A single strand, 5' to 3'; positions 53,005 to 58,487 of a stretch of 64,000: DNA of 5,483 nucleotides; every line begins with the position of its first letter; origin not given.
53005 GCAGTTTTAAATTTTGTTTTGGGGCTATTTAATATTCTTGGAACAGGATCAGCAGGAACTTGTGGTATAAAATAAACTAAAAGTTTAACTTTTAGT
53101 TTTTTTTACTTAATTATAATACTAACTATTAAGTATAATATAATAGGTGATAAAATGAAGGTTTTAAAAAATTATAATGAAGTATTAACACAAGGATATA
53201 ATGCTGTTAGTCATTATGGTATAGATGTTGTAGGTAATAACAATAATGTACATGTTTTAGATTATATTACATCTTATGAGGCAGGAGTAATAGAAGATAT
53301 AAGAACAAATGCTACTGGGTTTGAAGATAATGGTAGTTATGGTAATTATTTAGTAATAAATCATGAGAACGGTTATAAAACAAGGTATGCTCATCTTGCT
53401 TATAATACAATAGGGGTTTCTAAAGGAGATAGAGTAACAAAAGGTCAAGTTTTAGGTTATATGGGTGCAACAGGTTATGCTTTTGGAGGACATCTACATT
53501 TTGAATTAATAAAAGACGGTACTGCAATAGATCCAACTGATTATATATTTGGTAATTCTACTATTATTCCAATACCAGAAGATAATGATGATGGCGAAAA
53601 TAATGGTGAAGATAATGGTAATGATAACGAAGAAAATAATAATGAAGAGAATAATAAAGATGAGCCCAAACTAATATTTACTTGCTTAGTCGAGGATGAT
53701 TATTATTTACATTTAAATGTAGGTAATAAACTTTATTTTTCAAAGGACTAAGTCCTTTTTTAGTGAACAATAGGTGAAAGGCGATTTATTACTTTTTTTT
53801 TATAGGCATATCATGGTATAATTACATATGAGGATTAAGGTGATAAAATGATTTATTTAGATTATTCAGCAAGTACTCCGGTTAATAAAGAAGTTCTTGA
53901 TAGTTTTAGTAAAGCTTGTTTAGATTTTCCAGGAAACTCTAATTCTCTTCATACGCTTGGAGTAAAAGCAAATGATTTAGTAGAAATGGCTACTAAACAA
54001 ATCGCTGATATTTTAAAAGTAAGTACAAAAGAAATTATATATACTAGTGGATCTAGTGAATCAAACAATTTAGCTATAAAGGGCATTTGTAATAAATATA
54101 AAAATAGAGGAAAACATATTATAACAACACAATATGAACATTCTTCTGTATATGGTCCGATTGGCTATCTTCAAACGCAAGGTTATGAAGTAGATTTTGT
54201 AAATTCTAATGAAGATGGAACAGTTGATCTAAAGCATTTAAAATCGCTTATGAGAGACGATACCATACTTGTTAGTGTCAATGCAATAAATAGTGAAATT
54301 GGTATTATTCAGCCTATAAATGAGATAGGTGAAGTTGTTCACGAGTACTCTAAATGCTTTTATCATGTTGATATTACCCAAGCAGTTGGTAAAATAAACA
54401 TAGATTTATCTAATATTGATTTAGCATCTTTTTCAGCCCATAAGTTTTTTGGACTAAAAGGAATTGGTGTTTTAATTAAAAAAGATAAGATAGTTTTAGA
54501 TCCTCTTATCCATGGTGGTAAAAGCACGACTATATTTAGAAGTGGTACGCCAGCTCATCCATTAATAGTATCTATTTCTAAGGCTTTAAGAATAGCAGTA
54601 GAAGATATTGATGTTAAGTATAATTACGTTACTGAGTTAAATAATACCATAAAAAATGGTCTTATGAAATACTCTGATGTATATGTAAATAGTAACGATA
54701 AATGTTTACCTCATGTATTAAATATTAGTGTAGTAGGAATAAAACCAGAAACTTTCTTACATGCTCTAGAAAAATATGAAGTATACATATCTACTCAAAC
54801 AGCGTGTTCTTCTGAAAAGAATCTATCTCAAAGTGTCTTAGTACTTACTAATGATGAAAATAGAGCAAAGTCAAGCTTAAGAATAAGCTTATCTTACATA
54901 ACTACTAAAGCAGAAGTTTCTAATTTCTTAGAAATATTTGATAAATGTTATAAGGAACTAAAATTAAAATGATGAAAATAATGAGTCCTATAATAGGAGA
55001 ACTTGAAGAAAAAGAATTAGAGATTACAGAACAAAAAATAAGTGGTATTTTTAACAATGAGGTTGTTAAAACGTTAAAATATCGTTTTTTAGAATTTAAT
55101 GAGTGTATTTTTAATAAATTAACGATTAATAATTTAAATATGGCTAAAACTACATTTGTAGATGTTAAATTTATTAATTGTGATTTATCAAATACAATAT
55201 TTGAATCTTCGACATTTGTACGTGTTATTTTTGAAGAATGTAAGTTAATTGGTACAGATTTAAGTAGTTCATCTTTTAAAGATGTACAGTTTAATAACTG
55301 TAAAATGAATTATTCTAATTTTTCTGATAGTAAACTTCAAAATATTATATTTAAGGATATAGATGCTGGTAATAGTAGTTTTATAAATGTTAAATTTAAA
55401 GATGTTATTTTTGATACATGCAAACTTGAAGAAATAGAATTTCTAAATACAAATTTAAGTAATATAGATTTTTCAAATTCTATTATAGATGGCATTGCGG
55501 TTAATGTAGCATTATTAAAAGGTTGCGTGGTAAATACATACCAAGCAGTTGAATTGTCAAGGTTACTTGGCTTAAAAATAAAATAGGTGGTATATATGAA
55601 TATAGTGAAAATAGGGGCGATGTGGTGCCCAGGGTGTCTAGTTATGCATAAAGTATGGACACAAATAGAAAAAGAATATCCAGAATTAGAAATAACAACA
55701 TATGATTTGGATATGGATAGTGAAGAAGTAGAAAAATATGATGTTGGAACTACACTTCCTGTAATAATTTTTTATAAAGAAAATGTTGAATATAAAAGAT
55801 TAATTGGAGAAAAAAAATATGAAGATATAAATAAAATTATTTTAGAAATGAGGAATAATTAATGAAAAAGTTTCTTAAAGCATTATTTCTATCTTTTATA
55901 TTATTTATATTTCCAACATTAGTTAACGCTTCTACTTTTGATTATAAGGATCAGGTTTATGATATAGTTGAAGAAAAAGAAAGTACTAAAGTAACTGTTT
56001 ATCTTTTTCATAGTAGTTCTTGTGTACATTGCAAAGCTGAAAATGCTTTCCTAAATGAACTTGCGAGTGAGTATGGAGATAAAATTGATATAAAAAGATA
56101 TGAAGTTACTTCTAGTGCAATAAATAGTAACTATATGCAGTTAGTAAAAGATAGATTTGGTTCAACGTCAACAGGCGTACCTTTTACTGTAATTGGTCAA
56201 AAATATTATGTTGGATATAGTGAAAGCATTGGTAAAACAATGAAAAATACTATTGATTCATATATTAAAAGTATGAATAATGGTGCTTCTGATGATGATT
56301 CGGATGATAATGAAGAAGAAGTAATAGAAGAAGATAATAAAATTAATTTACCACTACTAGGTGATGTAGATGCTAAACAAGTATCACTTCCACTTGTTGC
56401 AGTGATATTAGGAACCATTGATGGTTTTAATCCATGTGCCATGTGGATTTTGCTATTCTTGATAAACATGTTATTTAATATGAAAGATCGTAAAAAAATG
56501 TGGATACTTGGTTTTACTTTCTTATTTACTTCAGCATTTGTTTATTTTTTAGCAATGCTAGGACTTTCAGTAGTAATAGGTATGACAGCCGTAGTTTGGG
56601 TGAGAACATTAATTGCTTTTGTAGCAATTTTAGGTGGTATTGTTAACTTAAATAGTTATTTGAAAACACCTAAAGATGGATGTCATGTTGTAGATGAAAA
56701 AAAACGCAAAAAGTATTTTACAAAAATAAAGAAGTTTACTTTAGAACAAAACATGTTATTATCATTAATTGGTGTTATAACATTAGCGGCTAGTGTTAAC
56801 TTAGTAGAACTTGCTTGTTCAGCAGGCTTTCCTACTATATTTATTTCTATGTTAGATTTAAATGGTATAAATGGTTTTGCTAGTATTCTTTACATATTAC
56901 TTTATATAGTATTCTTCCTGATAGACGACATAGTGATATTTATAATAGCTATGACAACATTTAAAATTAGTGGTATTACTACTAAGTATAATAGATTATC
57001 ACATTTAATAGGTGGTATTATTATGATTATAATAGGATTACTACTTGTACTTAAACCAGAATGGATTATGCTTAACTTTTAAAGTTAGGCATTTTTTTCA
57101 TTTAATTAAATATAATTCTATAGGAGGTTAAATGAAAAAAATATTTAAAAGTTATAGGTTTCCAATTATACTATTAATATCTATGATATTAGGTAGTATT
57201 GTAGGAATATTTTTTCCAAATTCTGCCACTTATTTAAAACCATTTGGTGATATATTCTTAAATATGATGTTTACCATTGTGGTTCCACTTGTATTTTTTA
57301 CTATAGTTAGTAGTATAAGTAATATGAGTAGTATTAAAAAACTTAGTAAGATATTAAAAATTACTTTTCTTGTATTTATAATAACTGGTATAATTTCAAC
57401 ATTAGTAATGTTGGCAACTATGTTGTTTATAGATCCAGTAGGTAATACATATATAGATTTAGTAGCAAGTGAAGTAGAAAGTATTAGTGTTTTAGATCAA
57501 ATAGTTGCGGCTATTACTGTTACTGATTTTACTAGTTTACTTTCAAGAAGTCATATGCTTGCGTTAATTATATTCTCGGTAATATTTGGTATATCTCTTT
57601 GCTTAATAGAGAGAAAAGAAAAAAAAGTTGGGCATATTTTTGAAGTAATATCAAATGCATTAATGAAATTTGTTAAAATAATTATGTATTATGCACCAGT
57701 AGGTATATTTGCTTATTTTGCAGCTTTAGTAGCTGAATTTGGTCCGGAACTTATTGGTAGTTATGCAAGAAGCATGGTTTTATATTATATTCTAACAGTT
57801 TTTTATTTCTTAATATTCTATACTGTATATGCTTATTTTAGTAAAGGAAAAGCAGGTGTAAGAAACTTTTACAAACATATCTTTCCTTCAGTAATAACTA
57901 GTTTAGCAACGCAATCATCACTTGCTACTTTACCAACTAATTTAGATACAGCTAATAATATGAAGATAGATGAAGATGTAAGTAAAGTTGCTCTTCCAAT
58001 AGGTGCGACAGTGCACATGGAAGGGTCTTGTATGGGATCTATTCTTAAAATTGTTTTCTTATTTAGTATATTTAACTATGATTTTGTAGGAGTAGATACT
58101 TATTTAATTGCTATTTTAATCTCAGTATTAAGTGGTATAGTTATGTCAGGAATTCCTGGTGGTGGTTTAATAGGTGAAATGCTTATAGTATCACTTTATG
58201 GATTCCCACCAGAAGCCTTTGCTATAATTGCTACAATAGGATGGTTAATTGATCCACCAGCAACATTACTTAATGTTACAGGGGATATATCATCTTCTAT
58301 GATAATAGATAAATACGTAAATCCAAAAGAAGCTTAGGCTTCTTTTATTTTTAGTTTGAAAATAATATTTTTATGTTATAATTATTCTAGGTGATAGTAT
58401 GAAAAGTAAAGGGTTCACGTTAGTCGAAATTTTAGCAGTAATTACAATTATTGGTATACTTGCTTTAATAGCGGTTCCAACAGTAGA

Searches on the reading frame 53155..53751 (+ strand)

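Call 88: search_protein_families(library=pfam, proteins=[window:53155-53751:+], max_evalue=0.0001)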
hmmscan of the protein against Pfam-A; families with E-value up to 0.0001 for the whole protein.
window:53155-53751:+ (198 aa): 1 family
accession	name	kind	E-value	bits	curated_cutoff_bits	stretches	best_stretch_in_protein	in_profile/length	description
PF01551.29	Peptidase_M23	-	2.5e-22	79.3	28.7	1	19-127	2-96/96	Peptidase family M23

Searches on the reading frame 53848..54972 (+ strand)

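Call 88: search_protein_families(library=pfam, proteins=[window:53848-54972:+], max_evalue=0.0001)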
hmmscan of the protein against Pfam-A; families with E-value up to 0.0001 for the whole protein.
window:53848-54972:+ (374 aa): 1 family
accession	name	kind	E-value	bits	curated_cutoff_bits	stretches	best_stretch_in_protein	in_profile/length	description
PF00266.25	Aminotran_5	-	4.5e-69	233.6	21.5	1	2-360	1-371/371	Aminotransferase class-V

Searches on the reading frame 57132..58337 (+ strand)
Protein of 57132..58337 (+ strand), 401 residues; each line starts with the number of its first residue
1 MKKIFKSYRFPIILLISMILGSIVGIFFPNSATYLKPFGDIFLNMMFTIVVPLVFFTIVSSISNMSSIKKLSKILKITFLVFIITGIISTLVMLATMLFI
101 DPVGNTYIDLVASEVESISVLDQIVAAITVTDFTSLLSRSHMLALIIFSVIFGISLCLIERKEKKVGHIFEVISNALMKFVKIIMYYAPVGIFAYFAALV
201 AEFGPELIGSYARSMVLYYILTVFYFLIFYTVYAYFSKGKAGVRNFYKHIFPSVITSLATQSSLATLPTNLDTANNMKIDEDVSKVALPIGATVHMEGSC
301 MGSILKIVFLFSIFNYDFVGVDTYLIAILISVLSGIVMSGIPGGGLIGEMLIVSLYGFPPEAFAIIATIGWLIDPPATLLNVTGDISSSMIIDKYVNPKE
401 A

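Call 88: search_protein_families(library=pfam, proteins=[window:57132-58337:+], max_evalue=0.0001)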
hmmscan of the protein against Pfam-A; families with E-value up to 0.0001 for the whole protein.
window:57132-58337:+ (401 aa): 1 family
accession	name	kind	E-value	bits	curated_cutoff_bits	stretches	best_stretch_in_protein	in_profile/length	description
PF00375.23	SDF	-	1.5e-96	324.2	27.9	1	14-394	5-386/387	Sodium:dicarboxylate symporter family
